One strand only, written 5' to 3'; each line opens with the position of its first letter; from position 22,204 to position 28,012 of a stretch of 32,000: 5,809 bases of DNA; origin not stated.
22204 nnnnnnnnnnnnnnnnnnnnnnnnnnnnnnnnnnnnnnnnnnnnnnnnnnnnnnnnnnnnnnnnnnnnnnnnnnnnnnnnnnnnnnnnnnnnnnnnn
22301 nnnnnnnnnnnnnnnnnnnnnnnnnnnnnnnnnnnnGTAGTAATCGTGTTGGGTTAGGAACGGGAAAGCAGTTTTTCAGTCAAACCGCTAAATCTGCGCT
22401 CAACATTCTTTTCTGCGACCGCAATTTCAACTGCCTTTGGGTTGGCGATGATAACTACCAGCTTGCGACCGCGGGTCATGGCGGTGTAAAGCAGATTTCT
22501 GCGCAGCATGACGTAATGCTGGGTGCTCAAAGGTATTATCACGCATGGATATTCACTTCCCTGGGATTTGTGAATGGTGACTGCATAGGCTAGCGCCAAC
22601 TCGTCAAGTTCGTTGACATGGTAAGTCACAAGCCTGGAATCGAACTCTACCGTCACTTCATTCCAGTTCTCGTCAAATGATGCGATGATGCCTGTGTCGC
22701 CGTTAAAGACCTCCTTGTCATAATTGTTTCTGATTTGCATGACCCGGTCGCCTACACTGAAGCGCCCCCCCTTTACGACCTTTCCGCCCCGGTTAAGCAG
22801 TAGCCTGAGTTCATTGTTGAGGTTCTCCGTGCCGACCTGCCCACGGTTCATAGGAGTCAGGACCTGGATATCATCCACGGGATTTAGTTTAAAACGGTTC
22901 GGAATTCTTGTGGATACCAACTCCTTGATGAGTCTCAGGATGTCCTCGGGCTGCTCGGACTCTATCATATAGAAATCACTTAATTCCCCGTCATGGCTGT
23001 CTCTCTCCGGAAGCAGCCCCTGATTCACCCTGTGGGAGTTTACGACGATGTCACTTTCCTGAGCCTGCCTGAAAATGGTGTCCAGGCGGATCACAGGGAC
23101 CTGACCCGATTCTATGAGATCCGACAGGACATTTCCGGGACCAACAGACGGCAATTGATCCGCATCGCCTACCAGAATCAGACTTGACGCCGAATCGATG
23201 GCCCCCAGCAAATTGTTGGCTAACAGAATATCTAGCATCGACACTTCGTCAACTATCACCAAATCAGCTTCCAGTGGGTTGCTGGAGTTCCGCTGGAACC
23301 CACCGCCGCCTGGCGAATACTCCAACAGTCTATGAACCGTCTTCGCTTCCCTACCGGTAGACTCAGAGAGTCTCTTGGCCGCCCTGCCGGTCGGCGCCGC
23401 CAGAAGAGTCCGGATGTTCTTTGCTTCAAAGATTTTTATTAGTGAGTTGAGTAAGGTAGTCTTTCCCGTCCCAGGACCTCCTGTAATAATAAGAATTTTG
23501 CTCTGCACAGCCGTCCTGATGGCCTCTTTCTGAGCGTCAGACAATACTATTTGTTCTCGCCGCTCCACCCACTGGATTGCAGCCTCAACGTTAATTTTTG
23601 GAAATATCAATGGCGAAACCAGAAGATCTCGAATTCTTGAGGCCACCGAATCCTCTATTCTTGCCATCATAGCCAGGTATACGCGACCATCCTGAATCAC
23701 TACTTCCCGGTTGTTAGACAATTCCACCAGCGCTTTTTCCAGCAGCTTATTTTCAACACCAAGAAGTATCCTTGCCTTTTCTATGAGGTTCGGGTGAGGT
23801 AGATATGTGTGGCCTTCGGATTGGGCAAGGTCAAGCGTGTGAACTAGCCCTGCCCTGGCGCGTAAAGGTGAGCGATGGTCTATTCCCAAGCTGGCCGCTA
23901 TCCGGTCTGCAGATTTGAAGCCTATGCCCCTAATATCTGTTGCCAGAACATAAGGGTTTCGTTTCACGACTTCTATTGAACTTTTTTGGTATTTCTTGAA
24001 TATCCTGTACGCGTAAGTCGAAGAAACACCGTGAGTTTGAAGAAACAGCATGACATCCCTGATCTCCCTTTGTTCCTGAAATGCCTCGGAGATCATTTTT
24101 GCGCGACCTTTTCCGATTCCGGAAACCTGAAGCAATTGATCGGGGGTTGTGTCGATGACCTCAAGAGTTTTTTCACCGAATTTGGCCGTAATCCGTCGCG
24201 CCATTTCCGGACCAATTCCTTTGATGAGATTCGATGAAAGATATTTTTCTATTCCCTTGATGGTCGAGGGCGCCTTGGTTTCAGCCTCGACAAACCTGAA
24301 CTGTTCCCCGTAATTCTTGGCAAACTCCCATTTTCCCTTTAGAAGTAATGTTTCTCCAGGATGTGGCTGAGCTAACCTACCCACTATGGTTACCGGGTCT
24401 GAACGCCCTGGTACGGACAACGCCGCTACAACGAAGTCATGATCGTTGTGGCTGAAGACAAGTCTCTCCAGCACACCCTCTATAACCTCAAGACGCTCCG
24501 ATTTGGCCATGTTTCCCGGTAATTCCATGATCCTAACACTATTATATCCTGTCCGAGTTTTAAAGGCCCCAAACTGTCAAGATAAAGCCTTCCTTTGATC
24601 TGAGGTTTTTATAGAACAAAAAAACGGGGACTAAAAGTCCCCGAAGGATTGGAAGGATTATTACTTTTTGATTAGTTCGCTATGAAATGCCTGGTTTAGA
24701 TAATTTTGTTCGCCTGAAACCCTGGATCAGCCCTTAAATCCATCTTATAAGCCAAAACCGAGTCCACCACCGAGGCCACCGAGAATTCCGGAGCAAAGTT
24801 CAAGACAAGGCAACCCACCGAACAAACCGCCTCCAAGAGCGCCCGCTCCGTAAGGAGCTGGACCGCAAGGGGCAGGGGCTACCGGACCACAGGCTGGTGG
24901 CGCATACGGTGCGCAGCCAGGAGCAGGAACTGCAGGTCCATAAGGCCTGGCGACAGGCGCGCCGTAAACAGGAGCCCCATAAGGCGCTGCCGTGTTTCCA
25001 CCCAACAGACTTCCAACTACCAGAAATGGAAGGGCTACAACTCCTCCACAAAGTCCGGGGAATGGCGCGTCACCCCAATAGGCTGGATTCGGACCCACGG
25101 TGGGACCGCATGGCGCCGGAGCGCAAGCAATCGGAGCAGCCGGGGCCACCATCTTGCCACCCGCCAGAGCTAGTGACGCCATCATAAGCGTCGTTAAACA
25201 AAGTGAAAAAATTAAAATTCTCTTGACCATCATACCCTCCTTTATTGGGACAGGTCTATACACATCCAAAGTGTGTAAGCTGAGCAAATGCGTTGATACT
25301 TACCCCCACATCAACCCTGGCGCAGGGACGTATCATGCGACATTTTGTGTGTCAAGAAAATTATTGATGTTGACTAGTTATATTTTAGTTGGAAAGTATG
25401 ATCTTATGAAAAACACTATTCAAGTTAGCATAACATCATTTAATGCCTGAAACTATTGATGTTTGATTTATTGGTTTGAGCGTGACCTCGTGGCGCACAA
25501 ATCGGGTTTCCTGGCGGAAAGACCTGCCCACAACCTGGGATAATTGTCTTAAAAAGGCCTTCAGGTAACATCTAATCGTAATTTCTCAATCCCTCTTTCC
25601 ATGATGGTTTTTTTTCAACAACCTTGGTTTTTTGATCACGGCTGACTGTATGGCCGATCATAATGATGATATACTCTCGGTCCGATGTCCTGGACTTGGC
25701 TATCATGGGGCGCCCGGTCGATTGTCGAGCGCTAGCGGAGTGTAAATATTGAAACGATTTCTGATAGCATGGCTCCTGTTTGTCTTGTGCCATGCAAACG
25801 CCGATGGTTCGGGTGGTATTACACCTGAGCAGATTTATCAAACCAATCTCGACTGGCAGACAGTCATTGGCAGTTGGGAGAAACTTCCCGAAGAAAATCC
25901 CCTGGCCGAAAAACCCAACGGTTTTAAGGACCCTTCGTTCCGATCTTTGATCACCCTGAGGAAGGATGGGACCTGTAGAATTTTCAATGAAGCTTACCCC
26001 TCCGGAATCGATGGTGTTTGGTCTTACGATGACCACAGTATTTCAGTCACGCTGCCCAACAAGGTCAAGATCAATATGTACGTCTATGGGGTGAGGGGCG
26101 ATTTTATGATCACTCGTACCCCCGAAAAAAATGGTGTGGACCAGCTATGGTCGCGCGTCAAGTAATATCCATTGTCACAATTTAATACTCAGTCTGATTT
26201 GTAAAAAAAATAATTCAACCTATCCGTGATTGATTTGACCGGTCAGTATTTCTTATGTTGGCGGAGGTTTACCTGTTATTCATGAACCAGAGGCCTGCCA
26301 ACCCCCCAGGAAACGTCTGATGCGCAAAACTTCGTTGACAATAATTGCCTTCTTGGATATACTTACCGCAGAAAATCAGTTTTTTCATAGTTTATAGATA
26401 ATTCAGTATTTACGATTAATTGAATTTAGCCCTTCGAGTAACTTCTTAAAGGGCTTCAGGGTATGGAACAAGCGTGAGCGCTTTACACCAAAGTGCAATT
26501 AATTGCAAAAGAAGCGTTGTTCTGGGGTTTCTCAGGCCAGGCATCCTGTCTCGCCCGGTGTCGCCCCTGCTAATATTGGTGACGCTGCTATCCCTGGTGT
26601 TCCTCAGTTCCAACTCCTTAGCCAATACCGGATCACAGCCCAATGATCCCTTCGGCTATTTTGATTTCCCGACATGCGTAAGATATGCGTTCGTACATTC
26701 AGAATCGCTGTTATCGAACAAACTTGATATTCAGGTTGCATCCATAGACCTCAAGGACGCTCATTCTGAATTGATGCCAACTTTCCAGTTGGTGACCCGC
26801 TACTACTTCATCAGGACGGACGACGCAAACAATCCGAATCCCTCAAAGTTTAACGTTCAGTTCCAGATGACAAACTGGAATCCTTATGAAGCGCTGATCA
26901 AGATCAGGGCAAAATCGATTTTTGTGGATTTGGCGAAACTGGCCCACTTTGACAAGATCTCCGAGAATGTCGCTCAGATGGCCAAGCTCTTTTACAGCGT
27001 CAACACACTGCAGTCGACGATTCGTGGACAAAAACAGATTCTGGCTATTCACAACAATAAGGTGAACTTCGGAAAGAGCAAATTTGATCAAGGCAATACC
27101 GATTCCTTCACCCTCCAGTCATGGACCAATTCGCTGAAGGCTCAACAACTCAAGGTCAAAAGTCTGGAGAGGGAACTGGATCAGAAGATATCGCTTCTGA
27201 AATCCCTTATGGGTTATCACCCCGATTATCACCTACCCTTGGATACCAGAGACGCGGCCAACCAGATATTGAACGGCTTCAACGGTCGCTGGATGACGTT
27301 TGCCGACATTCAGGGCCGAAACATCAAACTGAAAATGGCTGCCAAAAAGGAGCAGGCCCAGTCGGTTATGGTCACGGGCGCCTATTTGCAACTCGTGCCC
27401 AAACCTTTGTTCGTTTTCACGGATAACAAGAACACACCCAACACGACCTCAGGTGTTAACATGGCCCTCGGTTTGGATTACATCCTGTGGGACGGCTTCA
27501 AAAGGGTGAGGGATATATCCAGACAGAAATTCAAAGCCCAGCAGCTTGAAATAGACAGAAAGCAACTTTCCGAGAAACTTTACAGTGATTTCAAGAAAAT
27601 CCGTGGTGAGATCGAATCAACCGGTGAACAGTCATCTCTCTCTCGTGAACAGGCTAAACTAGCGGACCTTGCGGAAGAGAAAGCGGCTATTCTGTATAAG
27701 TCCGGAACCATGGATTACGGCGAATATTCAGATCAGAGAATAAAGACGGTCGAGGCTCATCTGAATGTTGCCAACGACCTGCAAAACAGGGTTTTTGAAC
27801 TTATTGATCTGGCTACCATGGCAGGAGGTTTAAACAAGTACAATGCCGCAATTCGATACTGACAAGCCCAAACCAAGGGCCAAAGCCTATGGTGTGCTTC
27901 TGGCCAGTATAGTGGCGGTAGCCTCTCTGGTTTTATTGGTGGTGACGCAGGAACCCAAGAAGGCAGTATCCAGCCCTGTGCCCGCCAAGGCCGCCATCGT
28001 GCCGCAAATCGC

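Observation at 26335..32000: TolC-like OMP, periplasmic adaptor, membrane glycosyltransferase and IspH-UbiA fusion: an export-plus-synthesis cluster with no inner-membrane pump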

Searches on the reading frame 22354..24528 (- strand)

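Call 13: search_protein_families(library=pfam, proteins=[window:22354-24528:-], max_evalue=0.001)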
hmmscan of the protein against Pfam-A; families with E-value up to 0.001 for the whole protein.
window:22354-24528:- (724 aa): 21 families
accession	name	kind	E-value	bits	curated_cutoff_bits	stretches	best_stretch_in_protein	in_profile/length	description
PF13245.12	AAA_19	-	6.6e-46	156.3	25.1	1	333-464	1-134/134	AAA domain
PF13604.12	AAA_30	-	3.5e-41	141.5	27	1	329-504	2-171/191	AAA domain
PF14490.11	HHH_RecD2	-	4.4e-39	132.7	27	1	152-242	1-92/92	ATP-dependent RecD2 DNA helicase HHH domain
PF13538.12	UvrD_C_2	-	4e-21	75.1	27.4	1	646-694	1-52/52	UvrD-like helicase C-terminal domain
PF18335.7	SH3_13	-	1.2e-17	63.9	41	1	570-629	1-65/65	ATP-dependent RecD-like DNA helicase SH3 domain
PF23139.1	OB_YrrC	-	1.2e-15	57.6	27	1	14-87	2-76/76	ATP-dependent DNA helicase YrrC, OB-fold domain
PF01443.25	Viral_helicase1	-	2.3e-13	50.9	21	2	347-462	2-100/228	Viral superfamily 1 RNA helicase core domain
PF13086.12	AAA_11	-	6.7e-11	42.9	27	1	329-389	2-70/257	AAA domain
PF14520.12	HHH_5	-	1.6e-10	41.7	27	1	102-151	7-56/57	Helix-hairpin-helix domain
PF00633.29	HHH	-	1.4e-06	28.3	24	0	124-146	5-27/30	Helix-hairpin-helix motif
PF13401.12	AAA_22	-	2.4e-05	25.1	27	1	343-455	5-123/130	AAA domain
PF09848.15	SLFN-g3_helicase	-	3e-05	23.9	24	1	344-429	2-88/354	Schlafen group 3, DNA/RNA helicase domain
PF20720.3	nSTAND3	-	4.5e-05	23.6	27.2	1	331-371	5-45/155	Novel STAND NTPase 3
PF05970.20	PIF1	-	9.2e-05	22.6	25.9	1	329-433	2-115/223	PIF1-like helicase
PF00437.27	T2SSE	-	0.00016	20.9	24.9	1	326-372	123-171/370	Type II/IV secretion system protein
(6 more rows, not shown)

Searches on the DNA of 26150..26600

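Call 76: search_rna_families(source=window, start=26150, end=26600, threshold=evalue, max_evalue=1)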
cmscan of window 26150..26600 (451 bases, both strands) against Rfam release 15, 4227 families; matches with E-value up to 1: 0.
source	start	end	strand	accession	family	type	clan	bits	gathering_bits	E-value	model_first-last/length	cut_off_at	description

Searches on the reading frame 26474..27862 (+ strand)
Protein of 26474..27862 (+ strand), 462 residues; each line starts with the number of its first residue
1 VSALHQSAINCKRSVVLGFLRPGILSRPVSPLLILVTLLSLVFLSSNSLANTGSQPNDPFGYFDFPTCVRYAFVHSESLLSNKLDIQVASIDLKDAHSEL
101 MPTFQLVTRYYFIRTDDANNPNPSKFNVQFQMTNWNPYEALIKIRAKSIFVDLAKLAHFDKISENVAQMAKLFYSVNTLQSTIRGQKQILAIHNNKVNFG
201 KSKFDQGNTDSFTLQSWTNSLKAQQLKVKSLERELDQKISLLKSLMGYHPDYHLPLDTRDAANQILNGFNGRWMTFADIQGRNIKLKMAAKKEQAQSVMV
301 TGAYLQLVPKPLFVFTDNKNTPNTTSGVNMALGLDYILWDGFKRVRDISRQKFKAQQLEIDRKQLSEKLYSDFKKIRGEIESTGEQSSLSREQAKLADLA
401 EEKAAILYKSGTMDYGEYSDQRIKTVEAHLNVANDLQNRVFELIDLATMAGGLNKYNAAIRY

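Call 3: search_protein_families(library=pfam, proteins=[window:26474-27862:+], max_evalue=0.01)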
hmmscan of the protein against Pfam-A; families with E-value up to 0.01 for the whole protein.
window:26474-27862:+ (462 aa): 1 family
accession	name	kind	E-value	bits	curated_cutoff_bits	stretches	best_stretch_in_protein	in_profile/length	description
PF02321.23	OEP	-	1.3e-16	61.4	22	2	319-446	48-182/187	Outer membrane efflux protein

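Call 4: search_protein_families(library=ncbifam, proteins=[window:26474-27862:+], max_evalue=0.01)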
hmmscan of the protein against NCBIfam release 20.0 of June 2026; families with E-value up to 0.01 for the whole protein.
window:26474-27862:+ (462 aa): 0 families

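Call 64: search_solved_structures(query=window:26474-27862:+, max_evalue=0.01)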
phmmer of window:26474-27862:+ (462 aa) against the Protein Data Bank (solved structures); distinct sequences matched with E-value up to 0.01: 0.
